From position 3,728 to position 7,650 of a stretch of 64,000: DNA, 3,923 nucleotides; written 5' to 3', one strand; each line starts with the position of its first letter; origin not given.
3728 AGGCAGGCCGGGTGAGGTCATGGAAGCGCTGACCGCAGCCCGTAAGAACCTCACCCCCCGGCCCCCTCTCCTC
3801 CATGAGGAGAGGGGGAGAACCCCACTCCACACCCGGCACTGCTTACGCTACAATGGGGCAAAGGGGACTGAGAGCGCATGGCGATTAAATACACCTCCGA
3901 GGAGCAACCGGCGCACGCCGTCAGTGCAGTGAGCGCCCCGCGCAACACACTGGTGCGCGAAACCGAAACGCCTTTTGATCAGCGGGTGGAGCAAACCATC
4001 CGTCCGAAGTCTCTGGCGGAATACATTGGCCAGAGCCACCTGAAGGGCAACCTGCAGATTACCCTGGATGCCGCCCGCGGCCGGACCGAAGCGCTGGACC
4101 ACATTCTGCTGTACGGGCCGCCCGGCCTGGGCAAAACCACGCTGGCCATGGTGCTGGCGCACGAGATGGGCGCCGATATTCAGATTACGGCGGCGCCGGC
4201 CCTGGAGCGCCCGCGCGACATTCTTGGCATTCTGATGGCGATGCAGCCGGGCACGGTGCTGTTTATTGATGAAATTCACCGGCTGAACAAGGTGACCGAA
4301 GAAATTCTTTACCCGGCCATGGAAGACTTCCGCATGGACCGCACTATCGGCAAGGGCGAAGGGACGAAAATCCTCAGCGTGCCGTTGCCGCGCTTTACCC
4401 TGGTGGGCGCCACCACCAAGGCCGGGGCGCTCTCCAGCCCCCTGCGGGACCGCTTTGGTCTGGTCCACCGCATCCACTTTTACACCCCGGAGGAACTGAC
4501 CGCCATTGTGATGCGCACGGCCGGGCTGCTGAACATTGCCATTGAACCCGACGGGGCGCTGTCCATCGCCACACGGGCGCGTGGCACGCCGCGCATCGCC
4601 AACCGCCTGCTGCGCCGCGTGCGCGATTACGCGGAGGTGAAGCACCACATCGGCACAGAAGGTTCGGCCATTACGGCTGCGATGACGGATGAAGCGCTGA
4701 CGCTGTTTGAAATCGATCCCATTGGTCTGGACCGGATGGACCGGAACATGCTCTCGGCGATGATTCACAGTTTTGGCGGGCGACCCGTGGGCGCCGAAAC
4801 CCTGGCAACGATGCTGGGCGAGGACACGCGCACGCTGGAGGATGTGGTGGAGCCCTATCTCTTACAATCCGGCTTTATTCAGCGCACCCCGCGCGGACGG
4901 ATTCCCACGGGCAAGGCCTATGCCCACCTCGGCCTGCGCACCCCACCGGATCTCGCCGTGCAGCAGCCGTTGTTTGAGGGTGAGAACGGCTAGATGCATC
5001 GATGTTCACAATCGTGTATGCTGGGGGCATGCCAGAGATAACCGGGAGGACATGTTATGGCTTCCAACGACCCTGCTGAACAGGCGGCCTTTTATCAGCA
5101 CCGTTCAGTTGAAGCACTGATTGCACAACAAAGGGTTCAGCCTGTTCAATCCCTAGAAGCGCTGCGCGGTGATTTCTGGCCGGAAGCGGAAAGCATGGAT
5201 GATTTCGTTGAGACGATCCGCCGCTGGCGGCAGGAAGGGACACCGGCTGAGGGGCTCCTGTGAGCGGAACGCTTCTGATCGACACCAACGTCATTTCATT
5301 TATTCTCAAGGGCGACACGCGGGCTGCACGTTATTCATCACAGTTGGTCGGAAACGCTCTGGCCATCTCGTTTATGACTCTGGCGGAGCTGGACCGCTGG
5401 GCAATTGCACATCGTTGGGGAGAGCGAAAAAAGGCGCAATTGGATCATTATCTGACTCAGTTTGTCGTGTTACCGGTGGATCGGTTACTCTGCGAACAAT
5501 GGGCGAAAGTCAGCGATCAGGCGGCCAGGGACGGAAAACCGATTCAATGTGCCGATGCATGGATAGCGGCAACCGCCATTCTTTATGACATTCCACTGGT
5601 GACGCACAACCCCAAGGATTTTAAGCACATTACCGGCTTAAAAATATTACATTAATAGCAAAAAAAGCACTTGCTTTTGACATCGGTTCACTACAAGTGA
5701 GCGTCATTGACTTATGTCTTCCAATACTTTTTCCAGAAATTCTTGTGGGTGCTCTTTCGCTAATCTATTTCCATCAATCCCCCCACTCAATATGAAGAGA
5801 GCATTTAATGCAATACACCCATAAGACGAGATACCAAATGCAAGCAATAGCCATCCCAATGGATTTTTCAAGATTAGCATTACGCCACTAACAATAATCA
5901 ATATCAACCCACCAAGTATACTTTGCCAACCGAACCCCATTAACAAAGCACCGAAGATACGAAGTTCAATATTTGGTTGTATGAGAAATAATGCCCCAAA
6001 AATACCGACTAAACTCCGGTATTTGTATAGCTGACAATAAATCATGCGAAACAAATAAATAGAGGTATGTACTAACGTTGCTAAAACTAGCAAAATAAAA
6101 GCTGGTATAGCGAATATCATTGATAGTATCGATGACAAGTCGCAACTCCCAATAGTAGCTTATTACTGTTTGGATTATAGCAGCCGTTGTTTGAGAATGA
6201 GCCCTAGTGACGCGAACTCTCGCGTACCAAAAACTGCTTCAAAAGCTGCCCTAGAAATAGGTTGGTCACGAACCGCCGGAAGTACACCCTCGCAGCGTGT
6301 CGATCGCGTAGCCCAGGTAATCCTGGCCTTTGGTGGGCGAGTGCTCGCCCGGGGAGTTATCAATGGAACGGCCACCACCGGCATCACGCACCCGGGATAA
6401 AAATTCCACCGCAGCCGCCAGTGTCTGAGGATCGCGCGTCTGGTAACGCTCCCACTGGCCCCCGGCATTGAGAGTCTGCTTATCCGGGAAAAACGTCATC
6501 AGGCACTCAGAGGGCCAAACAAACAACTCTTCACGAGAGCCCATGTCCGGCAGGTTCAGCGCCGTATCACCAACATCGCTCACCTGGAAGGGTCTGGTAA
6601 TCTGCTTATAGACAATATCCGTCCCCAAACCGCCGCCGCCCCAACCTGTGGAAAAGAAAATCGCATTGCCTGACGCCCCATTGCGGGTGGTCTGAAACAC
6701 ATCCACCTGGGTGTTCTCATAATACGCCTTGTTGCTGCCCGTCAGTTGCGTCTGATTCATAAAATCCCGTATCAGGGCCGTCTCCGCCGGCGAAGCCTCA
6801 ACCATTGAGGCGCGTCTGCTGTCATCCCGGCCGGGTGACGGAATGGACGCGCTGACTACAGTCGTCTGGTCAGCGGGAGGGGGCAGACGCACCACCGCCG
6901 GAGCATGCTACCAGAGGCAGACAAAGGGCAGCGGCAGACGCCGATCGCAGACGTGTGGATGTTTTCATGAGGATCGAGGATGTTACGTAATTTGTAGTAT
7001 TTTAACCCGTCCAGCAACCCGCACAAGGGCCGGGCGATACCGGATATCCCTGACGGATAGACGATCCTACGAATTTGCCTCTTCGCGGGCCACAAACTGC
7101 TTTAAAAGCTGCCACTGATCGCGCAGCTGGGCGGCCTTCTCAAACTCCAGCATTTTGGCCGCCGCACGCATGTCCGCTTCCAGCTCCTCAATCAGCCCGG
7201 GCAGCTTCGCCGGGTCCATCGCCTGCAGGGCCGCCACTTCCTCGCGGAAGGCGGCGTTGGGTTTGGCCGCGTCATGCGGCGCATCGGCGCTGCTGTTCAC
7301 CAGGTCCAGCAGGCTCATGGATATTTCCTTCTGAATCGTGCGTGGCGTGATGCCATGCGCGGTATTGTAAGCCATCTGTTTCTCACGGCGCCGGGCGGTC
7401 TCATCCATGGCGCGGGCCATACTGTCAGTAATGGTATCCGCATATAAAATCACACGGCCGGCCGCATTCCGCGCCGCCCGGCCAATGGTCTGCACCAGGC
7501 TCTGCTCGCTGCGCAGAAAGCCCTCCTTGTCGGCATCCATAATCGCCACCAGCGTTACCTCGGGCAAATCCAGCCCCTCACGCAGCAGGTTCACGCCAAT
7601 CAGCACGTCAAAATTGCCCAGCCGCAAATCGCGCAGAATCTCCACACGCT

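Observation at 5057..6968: Low-GC accessory islet between ruvB and uvrB: VapBC toxin-antitoxin pair, a 4-TM protein and a lipoprotein gene broken at a homopolymeric C5 tract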

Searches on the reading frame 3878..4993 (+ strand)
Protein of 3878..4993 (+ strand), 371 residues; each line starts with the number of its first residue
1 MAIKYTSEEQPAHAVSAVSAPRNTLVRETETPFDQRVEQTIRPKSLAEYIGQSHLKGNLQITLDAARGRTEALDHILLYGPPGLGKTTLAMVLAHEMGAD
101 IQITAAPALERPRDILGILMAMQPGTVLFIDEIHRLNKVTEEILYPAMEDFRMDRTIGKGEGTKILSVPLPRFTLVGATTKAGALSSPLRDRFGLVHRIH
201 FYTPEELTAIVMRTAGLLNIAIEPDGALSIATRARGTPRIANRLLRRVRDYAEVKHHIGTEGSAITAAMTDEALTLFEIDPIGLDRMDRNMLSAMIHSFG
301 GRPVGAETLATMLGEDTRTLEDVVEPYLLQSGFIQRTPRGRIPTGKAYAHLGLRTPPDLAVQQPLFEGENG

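Call 5: search_protein_families(library=pfam, proteins=[window:3878-4993:+], max_evalue=1)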
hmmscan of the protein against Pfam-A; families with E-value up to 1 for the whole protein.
window:3878-4993:+ (371 aa): 33 families (the best 25 are shown)
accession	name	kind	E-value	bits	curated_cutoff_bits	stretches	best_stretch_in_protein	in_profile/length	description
PF05496.18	RuvB_N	-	9.3e-71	237.2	27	1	41-198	1-158/159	Holliday junction DNA helicase RuvB P-loop domain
PF17864.7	AAA_lid_4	-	9e-28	96.3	27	1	202-280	1-74/74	RuvB AAA lid domain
PF05491.19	RuvB_C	-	1.5e-24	86.2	24.7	1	283-351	3-71/72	RuvB C-terminal winged helix domain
PF00004.35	AAA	-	4.5e-19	69.6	21.2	1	76-195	1-125/131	ATPase family associated with various cellular activities (AAA)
PF07728.20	AAA_5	-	6.4e-13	49.3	22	1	75-193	1-139/139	AAA domain (dynein-related subfamily)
PF13191.12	AAA_16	-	1.8e-06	29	32.6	1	60-100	13-51/167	AAA ATPase domain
PF06068.19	TIP49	-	5.9e-05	22.8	23.8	1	49-105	26-82/347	TIP49 P-loop domain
PF14532.12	Sigma54_activ_2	-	0.00012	22.7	25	1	50-144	1-89/138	Sigma-54 interaction domain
PF20720.3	nSTAND3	-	0.00016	21.8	27.2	1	71-131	15-72/155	Novel STAND NTPase 3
PF07726.17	AAA_3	-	0.0002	21.7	27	1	75-125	1-59/131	ATPase family associated with various cellular activities (AAA)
PF01078.27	Mg_chelatase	-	0.0002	21.3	20.3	1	47-94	3-43/207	Magnesium chelatase, subunit ChlI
PF13173.12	AAA_14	-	0.00038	20.9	27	1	76-145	5-83/129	AAA domain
PF13401.12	AAA_22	-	0.00095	19.9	27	1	75-97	7-29/130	AAA domain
PF13481.12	AAA_25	-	0.001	19.2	27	1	75-97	35-57/195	AAA domain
PF00910.28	RNA_helicase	-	0.0064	17.4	21.5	1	76-105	1-30/105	RNA helicase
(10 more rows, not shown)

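Call 20: find_related_loci(query=window:3878-4993:+, collection=genome_contigs, flank=8000)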
Query window:3878-4993:+ (371 aa) in genome_contigs; peptide patterns used: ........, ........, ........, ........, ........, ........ (x = any residue, [..] = any of these).
117 stretches matched a pattern; 21 encode a relative of the query (tblastn E <= 1e-3); 21 distinct loci.
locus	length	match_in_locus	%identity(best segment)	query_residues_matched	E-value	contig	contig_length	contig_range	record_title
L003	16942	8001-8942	62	38-356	2e-131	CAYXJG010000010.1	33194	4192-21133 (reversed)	MAG TPA_asm: uncultured bacterium isolate SRP141376_co3_392 genome assembly, contig: NODE_3429_length_33194_cov_9.699508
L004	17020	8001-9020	59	19-362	4e-126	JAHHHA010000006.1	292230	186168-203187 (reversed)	MAG: Cyanosarcina radialis HA8281-LM2 scaffold_35_c1, whole genome shotgun sequence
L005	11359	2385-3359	55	31-360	2e-116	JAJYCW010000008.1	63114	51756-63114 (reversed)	MAG: bacterium isolate BP9.bin74 NODE_652_length_63114_cov_1.458936, whole genome shotgun sequence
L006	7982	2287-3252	53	28-354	3e-116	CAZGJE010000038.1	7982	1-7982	MAG TPA_asm: uncultured Candidatus Saccharibacteria bacterium isolate SRP272421_co2_166 genome assembly, contig: NODE_35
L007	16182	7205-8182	55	31-363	5e-115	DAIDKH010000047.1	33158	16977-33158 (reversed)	MAG TPA_asm: Chthonomonadaceae bacterium isolate clean402 NODE_47_length_33158_cov_3.894199, whole genome shotgun sequen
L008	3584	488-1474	56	31-365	4e-117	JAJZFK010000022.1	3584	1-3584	MAG: bacterium isolate LL3.bin17 NODE_32911_length_3584_cov_1.188314, whole genome shotgun sequence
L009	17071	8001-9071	50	1-357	2e-113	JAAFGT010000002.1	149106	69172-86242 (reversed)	MAG: Acidipila sp. isolate Bin5_1 scaffold_40, whole genome shotgun sequence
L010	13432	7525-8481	53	34-357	8e-113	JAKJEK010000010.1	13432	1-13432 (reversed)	MAG: Patescibacteria group bacterium isolate UR.bin185 UR_contig_12721, whole genome shotgun sequence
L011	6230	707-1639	53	38-353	2e-111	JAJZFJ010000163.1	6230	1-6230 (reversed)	MAG: bacterium isolate LL3.bin15 NODE_13422_length_6230_cov_1.301983, whole genome shotgun sequence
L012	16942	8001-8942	53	34-352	5e-111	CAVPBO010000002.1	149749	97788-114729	MAG: uncultured Acidobacteriota bacterium isolate MFD00031.bin.2.32 genome assembly, contig: contig_34137, whole genome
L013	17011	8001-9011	49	22-366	3e-110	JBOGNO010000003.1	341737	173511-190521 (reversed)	MAG: Candidatus Acidiferrales bacterium isolate SE1532_maxbin2.bin.1 NODE_5_length_341737_cov_2.660270, whole genome sho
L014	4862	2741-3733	50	33-367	2e-103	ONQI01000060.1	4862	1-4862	uncultured Campylobacter sp. isolate RUG537 genome assembly, contig: k87_29046240, whole genome shotgun sequence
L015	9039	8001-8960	51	31-356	4e-102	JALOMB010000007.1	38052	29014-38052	MAG: Chitinophagales bacterium isolate Prado040 scaffold_1018, whole genome shotgun sequence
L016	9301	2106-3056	49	32-351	7e-101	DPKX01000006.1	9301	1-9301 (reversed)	MAG TPA_asm: Candidatus Atribacter hydrocarboniphilus isolate UBA11188 contig_57737, whole genome shotgun sequence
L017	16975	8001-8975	47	32-362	4e-97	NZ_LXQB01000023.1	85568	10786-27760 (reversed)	Methylacidiphilum sp. Yel contig_3, whole genome shotgun sequence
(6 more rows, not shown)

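Call 39: find_encoding_contigs(protein=window:3878-4993:+, flank=3000, max_places=10)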
Protein window:3878-4993:+ (371 aa): 2 contigs read that carry it; 1 place shown.
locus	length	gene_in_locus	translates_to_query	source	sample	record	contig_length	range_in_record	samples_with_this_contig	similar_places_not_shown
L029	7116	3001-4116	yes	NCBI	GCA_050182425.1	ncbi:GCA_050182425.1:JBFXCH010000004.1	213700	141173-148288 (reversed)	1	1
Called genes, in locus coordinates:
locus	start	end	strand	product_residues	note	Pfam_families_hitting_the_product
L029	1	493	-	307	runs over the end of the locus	PF02673:BacA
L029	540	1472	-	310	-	PF00696:AA_kinase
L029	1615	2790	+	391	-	PF00266:Aminotran_5, PF01212:Beta_elim_lyase (faint)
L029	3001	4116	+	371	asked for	PF05496:RuvB_N, PF13191:AAA_16 (faint), PF00004:AAA, PF07728:AAA_5, PF17864:AAA_lid_4, PF05491:WHD_RuvB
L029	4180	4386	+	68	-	-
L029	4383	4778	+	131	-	PF01850:PIN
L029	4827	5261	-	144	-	-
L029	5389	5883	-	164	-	-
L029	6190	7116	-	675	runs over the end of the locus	PF04851:ResIII, PF17757:UvrB_inter, PF27431:UvrB_3rd, PF00271:Helicase_C, PF12344:UvrB, PF02151:UVR (weak)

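Call 59: find_related_loci(query=window:3878-4993:+, collection=metagenome_contigs, flank=6000)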
Query window:3878-4993:+ (371 aa) in metagenome_contigs; peptide patterns used: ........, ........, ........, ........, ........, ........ (x = any residue, [..] = any of these).
145 stretches matched a pattern; 19 encode a relative of the query (tblastn E <= 1e-3); 19 distinct loci.
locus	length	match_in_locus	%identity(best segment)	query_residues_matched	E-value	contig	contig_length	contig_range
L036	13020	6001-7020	59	19-362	2e-126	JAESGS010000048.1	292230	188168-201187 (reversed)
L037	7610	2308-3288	56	21-352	7e-118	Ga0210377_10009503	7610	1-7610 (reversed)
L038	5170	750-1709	54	34-358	1e-114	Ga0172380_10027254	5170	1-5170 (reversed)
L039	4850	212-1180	53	24-353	4e-114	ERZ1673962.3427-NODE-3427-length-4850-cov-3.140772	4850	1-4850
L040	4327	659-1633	52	34-366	2e-111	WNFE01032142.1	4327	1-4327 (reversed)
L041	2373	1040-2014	52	34-366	6e-116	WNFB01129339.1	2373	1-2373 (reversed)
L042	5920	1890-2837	52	34-354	3e-106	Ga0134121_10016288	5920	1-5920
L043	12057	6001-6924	55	41-352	2e-105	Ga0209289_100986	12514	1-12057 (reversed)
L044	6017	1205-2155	49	32-351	9e-101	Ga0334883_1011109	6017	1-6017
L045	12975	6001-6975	47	32-362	2e-97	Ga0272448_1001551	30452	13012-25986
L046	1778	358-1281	48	38-348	5e-100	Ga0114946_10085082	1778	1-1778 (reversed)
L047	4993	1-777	57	92-356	3e-92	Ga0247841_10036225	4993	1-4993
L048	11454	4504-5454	45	37-348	3e-88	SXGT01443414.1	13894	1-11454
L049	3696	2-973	44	44-367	3e-83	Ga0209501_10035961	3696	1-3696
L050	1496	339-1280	45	23-341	7e-85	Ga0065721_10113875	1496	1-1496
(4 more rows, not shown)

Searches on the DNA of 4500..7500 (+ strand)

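Call 15: search_rna_families(source=window, start=4500, end=7500, threshold=evalue, max_evalue=1)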
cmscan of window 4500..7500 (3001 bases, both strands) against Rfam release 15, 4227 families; matches with E-value up to 1: 0.
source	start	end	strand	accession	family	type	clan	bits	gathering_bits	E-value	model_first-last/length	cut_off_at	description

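Call 56: search_dna_similar(query=window:4900-7000:+, collection=plasmids, mode=distant, max_evalue=0.001)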
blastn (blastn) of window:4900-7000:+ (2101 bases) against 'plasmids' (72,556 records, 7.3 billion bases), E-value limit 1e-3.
No match.

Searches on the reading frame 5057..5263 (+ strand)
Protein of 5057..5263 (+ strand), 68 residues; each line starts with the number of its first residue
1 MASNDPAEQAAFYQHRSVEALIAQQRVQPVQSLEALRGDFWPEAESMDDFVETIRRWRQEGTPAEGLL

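Call 5: search_protein_families(library=pfam, proteins=[window:5057-5263:+], max_evalue=1)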
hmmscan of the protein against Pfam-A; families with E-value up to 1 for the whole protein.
window:5057-5263:+ (68 aa): 1 family
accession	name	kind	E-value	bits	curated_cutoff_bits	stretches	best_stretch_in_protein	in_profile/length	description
PF02216.22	B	-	0.14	12.6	27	1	6-33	6-33/53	B domain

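Call 6: search_protein_families(library=ncbifam, proteins=[window:5057-5263:+], max_evalue=1)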
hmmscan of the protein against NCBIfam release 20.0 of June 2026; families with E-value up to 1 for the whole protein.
window:5057-5263:+ (68 aa): 0 families

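Call 33: search_protein_families(library=padloc, proteins=[window:5057-5263:+], max_evalue=1)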
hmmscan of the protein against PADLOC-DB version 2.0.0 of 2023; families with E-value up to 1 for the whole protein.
window:5057-5263:+ (68 aa): 0 families

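Call 34: search_protein_families(library=phrogs, proteins=[window:5057-5263:+], max_evalue=1)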
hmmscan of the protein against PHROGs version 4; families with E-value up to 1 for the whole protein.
window:5057-5263:+ (68 aa): 0 families
